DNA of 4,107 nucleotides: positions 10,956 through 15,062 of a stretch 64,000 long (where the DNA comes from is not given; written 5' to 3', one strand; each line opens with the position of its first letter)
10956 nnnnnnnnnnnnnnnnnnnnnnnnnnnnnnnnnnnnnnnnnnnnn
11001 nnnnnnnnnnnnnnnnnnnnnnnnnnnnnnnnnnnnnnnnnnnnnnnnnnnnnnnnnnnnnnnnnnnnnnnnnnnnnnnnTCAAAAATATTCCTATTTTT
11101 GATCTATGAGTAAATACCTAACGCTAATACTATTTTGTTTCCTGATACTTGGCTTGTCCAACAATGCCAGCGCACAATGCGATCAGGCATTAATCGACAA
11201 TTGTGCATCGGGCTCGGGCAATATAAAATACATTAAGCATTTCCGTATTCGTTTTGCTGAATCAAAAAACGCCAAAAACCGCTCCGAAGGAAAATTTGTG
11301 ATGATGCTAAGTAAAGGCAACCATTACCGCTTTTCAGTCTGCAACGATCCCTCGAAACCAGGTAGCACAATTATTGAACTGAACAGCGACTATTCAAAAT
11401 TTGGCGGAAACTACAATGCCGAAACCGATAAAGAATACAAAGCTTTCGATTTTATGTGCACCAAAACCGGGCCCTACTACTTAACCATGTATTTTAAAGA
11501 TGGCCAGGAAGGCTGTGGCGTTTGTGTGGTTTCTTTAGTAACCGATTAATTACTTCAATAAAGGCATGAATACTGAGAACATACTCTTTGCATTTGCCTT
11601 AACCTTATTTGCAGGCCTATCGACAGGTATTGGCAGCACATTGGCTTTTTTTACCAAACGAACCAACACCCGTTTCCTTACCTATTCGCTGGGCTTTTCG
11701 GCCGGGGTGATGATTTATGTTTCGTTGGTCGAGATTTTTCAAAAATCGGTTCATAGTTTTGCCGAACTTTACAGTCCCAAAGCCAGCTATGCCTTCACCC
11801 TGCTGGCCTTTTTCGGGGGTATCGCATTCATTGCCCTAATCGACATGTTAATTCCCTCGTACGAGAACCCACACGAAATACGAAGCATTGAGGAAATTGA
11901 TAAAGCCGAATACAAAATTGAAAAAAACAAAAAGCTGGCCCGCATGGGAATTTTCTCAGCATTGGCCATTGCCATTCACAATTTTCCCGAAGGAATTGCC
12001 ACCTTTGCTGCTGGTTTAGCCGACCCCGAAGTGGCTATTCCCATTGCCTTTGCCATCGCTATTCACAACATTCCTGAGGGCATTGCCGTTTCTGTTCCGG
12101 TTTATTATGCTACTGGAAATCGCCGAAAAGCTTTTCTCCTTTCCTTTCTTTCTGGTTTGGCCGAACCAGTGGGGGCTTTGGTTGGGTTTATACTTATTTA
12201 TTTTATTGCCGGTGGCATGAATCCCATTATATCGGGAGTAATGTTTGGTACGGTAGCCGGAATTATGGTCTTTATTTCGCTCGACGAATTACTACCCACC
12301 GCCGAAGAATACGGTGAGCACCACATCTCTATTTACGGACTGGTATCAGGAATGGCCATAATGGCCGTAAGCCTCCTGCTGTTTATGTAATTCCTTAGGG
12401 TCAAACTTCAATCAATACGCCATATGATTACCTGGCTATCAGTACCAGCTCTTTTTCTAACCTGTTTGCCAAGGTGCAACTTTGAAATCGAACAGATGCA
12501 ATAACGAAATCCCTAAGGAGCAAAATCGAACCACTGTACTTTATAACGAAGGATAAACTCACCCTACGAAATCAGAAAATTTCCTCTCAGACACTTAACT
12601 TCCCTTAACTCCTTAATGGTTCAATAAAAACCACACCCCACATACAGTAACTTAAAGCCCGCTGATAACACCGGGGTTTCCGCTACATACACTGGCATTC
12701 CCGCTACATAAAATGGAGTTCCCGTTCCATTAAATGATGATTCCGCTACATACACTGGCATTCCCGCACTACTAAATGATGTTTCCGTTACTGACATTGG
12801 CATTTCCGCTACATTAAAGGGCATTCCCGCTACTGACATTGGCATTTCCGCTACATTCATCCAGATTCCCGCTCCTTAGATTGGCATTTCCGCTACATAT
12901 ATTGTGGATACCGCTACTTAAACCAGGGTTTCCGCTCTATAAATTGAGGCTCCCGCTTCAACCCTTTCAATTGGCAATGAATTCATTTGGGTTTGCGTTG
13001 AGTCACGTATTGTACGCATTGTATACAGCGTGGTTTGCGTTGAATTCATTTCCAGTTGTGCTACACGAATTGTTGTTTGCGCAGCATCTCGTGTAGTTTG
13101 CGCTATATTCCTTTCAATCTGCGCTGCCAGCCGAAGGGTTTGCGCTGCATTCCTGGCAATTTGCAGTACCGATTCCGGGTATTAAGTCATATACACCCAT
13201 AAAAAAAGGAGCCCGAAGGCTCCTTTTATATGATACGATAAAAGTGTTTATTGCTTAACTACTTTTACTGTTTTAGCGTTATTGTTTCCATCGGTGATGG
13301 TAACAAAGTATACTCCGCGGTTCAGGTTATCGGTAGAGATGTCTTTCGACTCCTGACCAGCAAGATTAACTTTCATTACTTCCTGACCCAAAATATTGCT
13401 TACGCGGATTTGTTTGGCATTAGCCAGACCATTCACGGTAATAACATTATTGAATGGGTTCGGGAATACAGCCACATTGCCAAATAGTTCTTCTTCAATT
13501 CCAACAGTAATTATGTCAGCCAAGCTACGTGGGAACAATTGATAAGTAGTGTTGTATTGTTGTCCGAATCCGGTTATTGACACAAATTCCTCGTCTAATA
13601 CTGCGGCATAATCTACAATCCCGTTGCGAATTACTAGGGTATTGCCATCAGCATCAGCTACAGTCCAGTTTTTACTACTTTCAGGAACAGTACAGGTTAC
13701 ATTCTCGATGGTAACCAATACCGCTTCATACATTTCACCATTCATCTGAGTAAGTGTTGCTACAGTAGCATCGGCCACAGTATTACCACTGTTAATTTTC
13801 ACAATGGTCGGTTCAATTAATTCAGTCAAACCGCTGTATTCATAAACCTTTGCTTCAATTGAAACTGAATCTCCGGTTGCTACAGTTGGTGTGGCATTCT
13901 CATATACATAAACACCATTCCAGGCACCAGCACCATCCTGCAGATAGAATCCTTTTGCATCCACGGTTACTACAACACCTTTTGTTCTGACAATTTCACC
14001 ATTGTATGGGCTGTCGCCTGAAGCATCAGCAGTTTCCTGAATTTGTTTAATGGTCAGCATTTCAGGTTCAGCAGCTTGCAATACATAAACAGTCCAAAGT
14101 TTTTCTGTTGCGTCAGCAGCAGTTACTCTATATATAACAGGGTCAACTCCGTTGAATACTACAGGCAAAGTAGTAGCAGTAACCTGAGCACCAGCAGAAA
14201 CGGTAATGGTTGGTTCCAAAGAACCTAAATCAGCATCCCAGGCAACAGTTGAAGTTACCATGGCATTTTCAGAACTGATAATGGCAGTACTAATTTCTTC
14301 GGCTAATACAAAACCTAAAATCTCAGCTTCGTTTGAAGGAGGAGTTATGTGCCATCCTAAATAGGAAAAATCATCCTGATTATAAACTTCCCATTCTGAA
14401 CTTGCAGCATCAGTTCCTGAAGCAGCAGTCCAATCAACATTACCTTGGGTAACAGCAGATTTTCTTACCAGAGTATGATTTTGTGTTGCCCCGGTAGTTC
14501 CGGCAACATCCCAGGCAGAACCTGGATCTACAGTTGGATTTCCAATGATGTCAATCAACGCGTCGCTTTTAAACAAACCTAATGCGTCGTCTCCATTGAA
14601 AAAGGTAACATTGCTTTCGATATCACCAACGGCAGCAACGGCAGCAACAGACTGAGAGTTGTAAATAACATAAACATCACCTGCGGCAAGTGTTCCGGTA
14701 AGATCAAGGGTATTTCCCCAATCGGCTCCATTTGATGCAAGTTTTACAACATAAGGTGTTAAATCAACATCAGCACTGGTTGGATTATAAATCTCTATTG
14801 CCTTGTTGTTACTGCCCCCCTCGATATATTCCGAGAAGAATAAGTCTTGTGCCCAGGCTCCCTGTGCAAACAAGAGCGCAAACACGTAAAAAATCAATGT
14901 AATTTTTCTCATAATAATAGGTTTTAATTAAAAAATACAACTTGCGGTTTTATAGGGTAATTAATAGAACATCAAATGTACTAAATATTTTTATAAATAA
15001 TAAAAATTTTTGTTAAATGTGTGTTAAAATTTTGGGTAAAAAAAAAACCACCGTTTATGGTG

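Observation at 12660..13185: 504-bp non-coding array holding an exact 21-bp phase over 24 periods, with a switch of core motif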

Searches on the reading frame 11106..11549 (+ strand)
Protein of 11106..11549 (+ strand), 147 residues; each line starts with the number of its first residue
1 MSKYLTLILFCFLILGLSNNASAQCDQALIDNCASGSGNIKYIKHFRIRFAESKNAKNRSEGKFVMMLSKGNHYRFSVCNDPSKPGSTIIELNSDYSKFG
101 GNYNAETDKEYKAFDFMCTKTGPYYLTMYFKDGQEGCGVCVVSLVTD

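Call 10: search_protein_families(library=pfam, proteins=[window:11106-11549:+], max_evalue=1)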
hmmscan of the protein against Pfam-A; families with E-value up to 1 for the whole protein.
window:11106-11549:+ (147 aa): 1 family
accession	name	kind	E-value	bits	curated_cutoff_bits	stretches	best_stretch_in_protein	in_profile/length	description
PF23265.1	Ig-like_KY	-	0.043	14.4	27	0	106-135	75-104/129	KY-like, immunoglobulin-like domain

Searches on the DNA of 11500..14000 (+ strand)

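Call 5: search_rna_families(source=window, start=11500, end=14000, threshold=evalue, max_evalue=1)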
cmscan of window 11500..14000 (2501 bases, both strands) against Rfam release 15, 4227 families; matches with E-value up to 1: 2.
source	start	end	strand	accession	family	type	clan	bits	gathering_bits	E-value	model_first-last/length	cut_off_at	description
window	13149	13235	+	RF02059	STnc50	Gene; sRNA;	-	24.2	55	0.43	1-84/84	no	Salmonella enterica sRNA STnc40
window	13199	13228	-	RF04343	Plastid-psbA-2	Cis-reg;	CL00153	21.2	55.8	0.82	1-60/60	no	Plastid-psbA-2 3UTR RNA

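Call 50: search_dna_similar(query=window:12440-13247:+, collection=plasmids, mode=distant, max_evalue=0.001, max_rows=10)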
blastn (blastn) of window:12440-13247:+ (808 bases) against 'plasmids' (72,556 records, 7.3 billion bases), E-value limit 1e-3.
No match.

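Call 51: search_dna_similar(query=window:12440-13247:+, collection=phages, mode=distant, max_evalue=0.001, max_rows=10)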
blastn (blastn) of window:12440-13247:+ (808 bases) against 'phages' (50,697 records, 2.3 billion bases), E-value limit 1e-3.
No match.

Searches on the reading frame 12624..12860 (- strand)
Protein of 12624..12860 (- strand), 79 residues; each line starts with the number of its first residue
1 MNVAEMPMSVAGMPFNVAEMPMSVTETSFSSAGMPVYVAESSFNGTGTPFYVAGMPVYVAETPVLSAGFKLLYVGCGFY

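Call 81: list_cluster_members(proteins=[window:12624-12860:-, L194:7153-7371:+, L202:4160-4399:-, L196:2801-3082:-, L196:3010-3222:+, L208:2659-2982:-])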
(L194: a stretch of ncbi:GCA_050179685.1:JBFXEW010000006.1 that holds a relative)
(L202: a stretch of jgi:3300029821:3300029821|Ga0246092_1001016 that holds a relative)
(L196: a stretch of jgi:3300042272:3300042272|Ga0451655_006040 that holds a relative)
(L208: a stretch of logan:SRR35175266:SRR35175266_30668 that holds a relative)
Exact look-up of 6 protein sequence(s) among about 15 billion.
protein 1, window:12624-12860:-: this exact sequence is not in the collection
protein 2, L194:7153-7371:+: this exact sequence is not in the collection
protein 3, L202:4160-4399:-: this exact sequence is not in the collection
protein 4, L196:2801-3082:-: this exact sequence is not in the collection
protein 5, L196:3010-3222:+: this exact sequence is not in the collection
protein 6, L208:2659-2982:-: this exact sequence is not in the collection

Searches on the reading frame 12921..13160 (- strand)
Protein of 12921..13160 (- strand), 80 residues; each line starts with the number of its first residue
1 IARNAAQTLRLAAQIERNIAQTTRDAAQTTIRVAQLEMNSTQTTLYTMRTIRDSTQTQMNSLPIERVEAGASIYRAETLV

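Call 77: search_protein_representatives(protein=window:12921-13160:-)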
Query: 80 residues. Proteins with E-value up to 0.001 (for the whole library): 2; up to 1e-10: 0; up to 1e-30: 0. The best 2 are listed.
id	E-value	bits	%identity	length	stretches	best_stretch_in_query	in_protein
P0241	4.1e-04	36.6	35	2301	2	39-68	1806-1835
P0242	6.8e-04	35.9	27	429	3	16-76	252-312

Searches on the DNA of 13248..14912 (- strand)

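Call 86: search_rna_families(source=L201, start=4900, end=5600, threshold=gathering)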
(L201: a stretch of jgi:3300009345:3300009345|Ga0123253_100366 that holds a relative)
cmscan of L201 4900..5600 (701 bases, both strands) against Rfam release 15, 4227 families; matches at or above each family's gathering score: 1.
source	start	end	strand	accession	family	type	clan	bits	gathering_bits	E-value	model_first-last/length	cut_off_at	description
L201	5179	5295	+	RF00162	SAM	Cis-reg; riboswitch;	CL00012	69.6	44.4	3.8e-16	1-108/108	no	SAM riboswitch aptamer (S box leader)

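Call 87: search_rna_families(sources=[L194, L196, L202], threshold=gathering)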
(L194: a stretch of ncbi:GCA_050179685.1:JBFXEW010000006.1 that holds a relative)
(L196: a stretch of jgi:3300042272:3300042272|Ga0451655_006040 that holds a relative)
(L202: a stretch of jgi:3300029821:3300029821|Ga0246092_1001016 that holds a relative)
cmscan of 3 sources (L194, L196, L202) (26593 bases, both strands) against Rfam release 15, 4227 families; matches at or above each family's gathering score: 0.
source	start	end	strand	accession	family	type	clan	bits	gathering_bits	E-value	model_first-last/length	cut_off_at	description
